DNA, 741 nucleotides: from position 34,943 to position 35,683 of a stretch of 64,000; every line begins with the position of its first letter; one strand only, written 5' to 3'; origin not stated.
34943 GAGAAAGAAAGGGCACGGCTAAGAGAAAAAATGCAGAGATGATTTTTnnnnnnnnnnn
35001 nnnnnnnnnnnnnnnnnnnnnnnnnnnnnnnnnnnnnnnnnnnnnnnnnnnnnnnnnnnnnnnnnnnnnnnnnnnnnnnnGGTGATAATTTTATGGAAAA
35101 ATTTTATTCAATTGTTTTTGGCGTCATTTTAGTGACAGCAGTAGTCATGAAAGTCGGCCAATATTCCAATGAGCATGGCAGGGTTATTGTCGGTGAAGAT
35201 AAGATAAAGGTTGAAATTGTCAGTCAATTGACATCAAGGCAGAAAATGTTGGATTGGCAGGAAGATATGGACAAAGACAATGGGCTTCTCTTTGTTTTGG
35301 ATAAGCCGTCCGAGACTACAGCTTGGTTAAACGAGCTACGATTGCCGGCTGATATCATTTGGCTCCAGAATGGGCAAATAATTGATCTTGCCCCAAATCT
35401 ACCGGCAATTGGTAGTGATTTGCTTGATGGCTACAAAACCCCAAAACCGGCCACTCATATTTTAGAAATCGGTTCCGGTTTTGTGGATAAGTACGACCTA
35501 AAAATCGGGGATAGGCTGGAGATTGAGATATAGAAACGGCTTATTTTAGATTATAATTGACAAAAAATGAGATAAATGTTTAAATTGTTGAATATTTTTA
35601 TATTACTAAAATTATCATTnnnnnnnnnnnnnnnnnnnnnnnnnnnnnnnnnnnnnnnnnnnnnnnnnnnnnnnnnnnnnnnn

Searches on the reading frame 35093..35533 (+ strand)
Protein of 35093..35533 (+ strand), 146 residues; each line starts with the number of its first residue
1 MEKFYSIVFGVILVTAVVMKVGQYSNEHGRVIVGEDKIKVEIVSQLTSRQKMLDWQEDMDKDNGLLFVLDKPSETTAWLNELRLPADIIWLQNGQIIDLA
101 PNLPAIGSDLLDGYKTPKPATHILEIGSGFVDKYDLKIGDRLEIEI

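Call 38: search_protein_families(library=pfam, proteins=[window:35093-35533:+], max_evalue=0.00001)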
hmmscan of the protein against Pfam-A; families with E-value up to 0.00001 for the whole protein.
window:35093-35533:+ (146 aa): 1 family
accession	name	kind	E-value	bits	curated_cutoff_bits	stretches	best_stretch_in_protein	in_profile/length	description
PF02643.20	DUF192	-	1.8e-16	60.5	27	1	38-144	1-96/96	Uncharacterized ACR, COG1430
